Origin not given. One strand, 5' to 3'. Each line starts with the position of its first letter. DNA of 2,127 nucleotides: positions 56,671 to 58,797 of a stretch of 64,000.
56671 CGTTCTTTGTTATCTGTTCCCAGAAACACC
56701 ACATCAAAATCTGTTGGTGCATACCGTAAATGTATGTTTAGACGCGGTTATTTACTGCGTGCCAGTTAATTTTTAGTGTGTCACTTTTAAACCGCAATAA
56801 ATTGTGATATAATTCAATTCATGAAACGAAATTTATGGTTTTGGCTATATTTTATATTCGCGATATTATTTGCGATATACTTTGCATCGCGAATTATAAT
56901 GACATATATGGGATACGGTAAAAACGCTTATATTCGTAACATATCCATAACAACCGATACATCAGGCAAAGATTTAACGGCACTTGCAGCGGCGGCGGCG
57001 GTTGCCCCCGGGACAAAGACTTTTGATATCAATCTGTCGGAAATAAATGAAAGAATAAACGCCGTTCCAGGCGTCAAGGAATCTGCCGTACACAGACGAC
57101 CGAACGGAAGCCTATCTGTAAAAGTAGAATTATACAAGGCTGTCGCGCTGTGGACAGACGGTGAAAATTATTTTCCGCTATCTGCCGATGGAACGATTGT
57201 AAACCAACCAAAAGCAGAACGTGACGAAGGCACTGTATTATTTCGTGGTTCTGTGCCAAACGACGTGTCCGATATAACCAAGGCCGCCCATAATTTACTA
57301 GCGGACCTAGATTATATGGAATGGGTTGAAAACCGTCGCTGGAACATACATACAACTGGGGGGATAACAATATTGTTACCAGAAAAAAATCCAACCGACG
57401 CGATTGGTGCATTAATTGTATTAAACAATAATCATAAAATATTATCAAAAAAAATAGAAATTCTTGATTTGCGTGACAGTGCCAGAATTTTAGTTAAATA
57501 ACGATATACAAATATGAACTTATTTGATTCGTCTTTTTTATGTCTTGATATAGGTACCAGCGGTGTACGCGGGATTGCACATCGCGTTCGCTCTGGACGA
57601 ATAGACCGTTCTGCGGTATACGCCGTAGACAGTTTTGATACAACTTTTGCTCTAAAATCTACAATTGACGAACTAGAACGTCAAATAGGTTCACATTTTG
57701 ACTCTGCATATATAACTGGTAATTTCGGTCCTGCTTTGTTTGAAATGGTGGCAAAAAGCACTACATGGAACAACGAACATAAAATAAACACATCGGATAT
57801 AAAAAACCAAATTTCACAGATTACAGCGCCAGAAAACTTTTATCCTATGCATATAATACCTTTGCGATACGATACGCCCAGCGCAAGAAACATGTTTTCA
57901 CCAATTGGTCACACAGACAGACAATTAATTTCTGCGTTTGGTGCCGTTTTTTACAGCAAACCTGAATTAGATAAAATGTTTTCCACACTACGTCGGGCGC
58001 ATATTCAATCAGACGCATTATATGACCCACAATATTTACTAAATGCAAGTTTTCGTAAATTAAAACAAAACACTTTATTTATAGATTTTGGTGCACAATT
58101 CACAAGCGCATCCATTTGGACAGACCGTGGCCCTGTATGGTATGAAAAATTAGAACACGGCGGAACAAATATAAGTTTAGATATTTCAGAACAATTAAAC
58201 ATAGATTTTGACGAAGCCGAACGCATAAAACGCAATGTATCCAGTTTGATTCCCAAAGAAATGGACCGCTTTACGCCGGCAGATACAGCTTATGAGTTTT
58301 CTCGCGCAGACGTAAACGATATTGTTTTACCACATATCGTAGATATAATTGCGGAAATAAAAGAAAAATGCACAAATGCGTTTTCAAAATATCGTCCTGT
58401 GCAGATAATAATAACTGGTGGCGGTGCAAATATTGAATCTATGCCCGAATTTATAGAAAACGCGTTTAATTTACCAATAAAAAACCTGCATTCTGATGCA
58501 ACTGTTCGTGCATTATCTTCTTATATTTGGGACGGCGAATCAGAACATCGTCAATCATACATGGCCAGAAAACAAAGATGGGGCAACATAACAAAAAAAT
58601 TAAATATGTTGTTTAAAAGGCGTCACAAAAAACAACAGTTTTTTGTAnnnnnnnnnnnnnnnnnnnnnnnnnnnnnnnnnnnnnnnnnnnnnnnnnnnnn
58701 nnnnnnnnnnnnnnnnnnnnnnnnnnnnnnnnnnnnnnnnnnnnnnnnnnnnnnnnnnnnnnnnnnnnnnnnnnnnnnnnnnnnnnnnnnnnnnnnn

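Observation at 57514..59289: In-frame fusion of FtsA with ribulose-phosphate 3-epimerase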

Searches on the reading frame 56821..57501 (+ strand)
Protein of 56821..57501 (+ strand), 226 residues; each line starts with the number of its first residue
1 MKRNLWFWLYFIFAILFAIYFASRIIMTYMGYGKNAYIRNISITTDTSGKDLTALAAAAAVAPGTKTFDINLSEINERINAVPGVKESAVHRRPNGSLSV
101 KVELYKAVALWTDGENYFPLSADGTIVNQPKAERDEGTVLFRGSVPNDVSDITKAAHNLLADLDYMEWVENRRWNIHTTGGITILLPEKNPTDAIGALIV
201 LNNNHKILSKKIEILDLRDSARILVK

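Call 3: search_protein_families(library=pfam, proteins=[window:56821-57501:+], max_evalue=0.1)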
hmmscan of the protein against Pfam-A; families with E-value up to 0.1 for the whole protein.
window:56821-57501:+ (226 aa): 2 families
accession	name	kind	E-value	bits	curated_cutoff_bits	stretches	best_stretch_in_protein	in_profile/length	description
PF03799.20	FtsQ_DivIB_C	-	1.1e-09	39.5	21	1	109-218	1-114/114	Cell division protein FtsQ/DivIB, C-terminal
PF08478.15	POTRA_1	-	0.00052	20.7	23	1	39-103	4-67/69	POTRA domain, FtsQ-type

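Call 4: search_protein_families(library=ncbifam, proteins=[window:56821-57501:+], max_evalue=0.1)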
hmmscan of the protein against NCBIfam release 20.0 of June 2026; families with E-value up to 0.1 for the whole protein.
window:56821-57501:+ (226 aa): 4 families
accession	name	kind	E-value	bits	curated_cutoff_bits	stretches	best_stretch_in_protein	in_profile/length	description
NF058581.1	CPR_Pam_pilin_C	domain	0.0056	16.8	55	1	28-81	27-73/148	Pam pilus system pilin subunit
NF008043.0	PRK10775.1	equivalog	0.0064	15.7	366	1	9-135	29-153/276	cell division protein FtsQ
NF058579.1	CPR_pilus_PamT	equivalog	0.011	15.1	240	1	26-75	113-160/241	CPR-type pilus protein PamT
NF005753.0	PRK07577.1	equivalog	0.037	13.6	310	1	26-97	110-185/237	SDR family oxidoreductase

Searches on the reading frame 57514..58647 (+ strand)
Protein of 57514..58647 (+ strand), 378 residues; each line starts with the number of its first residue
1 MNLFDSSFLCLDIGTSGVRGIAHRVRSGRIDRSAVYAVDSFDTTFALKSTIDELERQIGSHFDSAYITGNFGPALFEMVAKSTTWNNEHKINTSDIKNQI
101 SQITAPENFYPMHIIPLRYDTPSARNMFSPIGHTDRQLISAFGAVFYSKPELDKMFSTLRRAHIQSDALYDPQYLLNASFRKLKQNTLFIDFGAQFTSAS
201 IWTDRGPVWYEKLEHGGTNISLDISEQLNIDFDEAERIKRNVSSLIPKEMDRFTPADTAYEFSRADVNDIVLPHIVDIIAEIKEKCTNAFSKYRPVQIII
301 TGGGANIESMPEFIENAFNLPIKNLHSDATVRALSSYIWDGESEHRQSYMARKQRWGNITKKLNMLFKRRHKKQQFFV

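Call 19: find_related_loci(query=A2, collection=genome_contigs, flank=10000)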
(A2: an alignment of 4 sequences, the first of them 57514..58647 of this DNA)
Query A2 (378 aa) in genome_contigs; peptide patterns used: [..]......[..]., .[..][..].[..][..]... (x = any residue, [..] = any of these).
235 stretches matched a pattern; 204 encode a relative of the query (tblastn E <= 1e-3); the best 80 are kept; 80 distinct loci.
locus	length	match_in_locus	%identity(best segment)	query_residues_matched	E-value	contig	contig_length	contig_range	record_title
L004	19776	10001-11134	91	1-378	0e+0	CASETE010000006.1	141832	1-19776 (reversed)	uncultured proteobacterium isolate SI.O98.metabat-bins.90 genome assembly, contig: SI.O98.metabat-bins.90.fa_k141_146164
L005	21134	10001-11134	71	1-378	0e+0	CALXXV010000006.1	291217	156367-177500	MAG: uncultured Alphaproteobacteria bacterium isolate E08__bin46 genome assembly, contig: E08__k127_1716458, whole genom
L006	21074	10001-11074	70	1-358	0e+0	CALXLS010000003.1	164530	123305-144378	MAG: uncultured Alphaproteobacteria bacterium isolate BRZ_DL__bin85 genome assembly, contig: BRZ_DL__NODE_110_length_164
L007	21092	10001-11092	69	1-364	0e+0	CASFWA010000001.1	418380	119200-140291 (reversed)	uncultured proteobacterium isolate A86_L4_360360_idba_bin.28 genome assembly, contig: A86_L4_360360_idba_bin.28.fa_scaff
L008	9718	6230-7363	66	1-378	2e-179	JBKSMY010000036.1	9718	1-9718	MAG: Alphaproteobacteria bacterium isolate KS320-82 k141_1422661, whole genome shotgun sequence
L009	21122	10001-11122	66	1-378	3e-178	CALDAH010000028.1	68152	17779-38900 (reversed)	MAG TPA_asm: uncultured Alphaproteobacteria bacterium isolate SRR4116664_bin.35_CONCOCT_v1.1_MAG genome assembly, contig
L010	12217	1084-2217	65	1-378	3e-177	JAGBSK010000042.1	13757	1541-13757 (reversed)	MAG: Alphaproteobacteria bacterium isolate RGIG9404 Yak_Cecum-1__c927636, whole genome shotgun sequence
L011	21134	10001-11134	64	1-378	3e-177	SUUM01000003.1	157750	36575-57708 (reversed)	MAG: Alphaproteobacteria bacterium isolate SIG46 NODE_437_length_157750_cov_7.310304, whole genome shotgun sequence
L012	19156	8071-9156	68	1-362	1e-176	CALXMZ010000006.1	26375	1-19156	MAG: uncultured Alphaproteobacteria bacterium isolate E02__bin298 genome assembly, contig: E02__k127_5117553, whole geno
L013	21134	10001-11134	64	1-378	9e-177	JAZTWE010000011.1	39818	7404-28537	MAG: Candidatus Enterousia sp. isolate T1900045334_YK20190023.MAGScoT_cleanbin_000100 SGB_6575_k141_4625914, whole genom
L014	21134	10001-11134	65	1-378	2e-175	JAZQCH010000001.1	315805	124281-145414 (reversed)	MAG: Candidatus Enterousia sp. isolate T1900044638_TS20190104.MAGScoT_cleanbin_000052 SGB_1211_k141_257354, whole genome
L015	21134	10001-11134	65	1-378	3e-175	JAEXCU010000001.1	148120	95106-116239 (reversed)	MAG: Proteobacteria bacterium isolate OH_HBB_125 k127_604903, whole genome shotgun sequence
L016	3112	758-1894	62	1-378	0e+0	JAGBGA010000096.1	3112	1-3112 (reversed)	MAG: Alphaproteobacteria bacterium isolate RGIG9085 Water_deer_Rectum.Co__c1179242, whole genome shotgun sequence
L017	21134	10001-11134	64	1-378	2e-172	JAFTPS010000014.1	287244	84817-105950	MAG: Alphaproteobacteria bacterium isolate RGIG4037 Roe_deer_Cecum-5__c5270, whole genome shotgun sequence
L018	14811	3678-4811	63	1-378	9e-172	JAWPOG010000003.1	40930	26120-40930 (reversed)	MAG: Alphaproteobacteria bacterium isolate KV104-158 k141_1284868, whole genome shotgun sequence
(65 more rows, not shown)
